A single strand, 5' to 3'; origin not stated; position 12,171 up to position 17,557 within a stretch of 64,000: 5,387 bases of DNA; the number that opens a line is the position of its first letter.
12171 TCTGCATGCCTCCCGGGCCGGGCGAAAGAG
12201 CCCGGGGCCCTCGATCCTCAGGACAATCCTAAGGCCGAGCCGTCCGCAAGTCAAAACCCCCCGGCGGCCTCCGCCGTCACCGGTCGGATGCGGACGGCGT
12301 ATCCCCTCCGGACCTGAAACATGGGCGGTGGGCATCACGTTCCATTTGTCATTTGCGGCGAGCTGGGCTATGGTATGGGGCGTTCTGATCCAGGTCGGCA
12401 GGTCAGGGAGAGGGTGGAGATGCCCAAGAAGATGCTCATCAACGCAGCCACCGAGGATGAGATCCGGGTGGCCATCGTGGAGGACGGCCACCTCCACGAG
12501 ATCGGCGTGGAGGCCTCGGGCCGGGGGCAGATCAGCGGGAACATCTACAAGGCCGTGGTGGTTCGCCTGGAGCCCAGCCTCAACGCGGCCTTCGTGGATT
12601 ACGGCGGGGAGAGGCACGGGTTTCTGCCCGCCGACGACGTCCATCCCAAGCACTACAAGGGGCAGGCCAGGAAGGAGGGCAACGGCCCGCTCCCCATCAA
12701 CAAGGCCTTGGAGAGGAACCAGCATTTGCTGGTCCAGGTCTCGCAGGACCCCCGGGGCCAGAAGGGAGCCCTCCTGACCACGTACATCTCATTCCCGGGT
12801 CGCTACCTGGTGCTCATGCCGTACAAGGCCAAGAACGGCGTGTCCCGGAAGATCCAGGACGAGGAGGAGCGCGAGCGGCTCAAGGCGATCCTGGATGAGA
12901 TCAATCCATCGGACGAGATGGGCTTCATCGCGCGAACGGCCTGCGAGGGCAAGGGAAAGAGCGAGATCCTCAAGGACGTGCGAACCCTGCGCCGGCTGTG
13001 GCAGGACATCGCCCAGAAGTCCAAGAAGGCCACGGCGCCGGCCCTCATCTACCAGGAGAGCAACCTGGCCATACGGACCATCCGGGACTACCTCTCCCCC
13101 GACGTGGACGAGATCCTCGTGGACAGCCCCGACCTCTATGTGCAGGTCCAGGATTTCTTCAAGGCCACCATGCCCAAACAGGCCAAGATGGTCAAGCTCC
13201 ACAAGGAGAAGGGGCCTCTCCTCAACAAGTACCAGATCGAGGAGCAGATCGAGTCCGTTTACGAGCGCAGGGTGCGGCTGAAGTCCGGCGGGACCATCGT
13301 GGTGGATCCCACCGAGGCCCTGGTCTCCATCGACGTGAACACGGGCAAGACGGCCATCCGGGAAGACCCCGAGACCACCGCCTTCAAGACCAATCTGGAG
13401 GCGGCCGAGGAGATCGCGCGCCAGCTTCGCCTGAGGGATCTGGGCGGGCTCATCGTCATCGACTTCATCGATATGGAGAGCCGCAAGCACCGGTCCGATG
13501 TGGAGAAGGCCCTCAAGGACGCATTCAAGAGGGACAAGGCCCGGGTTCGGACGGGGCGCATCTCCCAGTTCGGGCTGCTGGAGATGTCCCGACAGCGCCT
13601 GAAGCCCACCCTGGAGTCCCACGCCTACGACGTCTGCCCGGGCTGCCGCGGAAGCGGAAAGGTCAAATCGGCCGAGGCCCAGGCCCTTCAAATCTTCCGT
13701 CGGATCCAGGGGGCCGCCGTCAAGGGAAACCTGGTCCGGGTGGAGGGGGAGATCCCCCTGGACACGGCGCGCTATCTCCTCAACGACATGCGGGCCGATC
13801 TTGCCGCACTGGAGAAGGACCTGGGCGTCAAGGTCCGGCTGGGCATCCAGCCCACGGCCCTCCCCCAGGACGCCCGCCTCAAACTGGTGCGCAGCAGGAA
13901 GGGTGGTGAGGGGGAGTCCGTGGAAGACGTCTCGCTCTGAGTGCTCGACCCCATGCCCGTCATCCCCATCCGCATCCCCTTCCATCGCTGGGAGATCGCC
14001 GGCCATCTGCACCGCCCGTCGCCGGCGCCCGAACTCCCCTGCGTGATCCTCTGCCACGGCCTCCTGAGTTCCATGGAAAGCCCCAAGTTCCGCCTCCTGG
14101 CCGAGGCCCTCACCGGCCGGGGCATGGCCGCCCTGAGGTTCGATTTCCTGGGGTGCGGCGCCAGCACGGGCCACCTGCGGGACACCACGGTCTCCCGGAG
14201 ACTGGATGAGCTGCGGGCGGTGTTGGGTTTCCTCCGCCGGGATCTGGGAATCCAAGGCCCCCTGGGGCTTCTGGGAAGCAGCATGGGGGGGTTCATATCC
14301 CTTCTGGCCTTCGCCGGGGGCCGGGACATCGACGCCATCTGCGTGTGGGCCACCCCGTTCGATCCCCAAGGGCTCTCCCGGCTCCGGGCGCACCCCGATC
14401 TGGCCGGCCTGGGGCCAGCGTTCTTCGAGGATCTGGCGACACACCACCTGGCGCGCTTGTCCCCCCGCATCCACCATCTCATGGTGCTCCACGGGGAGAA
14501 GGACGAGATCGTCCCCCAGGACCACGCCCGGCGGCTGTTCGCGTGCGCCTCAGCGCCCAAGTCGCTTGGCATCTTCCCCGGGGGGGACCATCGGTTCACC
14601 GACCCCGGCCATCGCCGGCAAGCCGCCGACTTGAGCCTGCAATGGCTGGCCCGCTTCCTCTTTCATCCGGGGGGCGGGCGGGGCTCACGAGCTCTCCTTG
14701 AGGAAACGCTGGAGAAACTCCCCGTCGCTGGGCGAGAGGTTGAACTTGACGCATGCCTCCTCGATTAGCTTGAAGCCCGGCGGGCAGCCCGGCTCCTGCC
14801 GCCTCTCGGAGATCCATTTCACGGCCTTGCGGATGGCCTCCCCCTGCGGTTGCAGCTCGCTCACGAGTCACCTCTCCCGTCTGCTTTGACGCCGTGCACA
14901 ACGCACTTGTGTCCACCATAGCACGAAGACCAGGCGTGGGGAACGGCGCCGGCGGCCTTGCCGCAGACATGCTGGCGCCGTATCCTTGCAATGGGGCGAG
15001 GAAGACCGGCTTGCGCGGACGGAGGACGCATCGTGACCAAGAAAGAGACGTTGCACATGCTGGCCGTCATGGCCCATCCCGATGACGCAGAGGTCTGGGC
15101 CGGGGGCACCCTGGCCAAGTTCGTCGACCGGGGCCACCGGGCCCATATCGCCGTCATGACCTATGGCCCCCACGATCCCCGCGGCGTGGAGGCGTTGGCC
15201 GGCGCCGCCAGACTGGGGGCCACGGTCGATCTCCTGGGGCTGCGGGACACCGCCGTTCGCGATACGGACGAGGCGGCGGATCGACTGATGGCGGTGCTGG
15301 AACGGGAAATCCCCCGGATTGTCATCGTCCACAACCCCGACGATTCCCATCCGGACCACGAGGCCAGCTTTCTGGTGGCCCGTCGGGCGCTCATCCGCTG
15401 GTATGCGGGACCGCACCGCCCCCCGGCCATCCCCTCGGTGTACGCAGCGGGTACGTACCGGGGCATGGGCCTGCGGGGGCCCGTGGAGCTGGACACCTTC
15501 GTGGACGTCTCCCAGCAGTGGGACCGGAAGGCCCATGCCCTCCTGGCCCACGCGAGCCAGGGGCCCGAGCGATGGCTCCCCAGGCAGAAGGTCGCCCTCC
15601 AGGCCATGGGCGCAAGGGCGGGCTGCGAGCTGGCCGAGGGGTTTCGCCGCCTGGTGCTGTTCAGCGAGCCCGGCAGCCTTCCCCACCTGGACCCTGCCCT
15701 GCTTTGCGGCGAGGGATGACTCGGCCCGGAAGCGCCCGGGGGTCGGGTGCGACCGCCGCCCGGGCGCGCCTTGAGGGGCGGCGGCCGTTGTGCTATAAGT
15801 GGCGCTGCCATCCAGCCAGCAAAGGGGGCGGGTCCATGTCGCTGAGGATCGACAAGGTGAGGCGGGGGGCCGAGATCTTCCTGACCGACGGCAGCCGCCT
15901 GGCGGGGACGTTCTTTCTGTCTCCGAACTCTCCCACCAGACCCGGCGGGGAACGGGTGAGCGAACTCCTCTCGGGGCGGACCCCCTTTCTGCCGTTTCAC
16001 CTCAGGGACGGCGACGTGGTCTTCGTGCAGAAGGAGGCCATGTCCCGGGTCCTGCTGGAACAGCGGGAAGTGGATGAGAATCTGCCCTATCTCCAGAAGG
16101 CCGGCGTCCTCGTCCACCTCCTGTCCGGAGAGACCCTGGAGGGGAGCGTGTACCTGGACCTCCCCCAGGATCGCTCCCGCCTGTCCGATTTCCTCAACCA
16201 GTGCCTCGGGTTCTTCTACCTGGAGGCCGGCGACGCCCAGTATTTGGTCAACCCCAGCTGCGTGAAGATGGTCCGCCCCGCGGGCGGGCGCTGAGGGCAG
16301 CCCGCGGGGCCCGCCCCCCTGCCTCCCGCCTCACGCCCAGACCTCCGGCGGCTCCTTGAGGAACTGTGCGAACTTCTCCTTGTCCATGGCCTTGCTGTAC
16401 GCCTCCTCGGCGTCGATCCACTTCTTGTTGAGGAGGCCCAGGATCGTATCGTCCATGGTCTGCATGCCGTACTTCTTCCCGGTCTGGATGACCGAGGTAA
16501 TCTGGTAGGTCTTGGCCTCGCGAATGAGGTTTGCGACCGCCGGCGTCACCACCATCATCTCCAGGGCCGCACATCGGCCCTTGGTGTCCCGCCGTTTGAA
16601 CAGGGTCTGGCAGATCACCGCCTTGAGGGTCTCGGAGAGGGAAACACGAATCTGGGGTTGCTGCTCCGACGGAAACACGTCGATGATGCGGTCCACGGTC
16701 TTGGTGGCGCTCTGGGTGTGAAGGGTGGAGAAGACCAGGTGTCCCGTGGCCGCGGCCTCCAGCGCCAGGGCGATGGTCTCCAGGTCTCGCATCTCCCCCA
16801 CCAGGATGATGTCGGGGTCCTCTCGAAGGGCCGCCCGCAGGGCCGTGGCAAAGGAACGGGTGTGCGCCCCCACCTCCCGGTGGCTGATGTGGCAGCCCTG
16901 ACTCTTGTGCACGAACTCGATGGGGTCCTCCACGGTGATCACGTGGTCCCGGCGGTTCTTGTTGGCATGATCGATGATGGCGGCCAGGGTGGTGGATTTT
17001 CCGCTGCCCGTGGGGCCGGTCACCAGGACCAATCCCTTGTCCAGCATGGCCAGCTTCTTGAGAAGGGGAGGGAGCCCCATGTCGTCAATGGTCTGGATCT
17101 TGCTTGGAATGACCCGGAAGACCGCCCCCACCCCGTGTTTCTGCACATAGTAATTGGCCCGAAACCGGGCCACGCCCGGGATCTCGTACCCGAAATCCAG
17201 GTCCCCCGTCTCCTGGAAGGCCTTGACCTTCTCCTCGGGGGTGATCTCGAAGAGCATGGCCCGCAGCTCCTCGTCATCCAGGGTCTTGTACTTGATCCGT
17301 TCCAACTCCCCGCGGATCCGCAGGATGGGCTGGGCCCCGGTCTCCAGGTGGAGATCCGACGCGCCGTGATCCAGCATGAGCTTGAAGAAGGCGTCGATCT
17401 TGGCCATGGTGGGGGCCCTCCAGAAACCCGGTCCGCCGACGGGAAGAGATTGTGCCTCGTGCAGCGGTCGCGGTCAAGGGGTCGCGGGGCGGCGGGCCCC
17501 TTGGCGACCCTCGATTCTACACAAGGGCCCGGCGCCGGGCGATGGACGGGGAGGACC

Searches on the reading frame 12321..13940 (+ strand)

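Call 47: search_protein_families(library=pfam, proteins=[window:12321-13940:+], max_evalue=0.0001)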
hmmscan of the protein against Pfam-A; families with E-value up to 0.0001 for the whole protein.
window:12321-13940:+ (539 aa): 2 families
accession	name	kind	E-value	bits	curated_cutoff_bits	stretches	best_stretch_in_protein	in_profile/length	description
PF10150.14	RNase_E_G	-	1.3e-106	356.5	25.5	1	157-426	1-269/270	Ribonuclease E/G family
PF20833.2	RNase_E_G_Thio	-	2.8e-18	66.3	26.8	1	438-519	1-82/86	RNase E/G, Thioredoxin-like domain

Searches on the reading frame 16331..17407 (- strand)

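Call 47: search_protein_families(library=pfam, proteins=[window:16331-17407:-], max_evalue=0.0001)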
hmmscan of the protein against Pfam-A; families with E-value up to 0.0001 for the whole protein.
window:16331-17407:- (358 aa): 3 families
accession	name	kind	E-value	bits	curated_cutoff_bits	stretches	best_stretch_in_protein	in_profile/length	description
PF00437.27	T2SSE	-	1.3e-46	159.4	24.9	1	4-279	12-287/370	Type II/IV secretion system protein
PF13401.12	AAA_22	-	3.5e-05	24.6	27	1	123-162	4-42/130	AAA domain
PF13191.12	AAA_16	-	4.1e-05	24.6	32.6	1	123-197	23-85/167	AAA ATPase domain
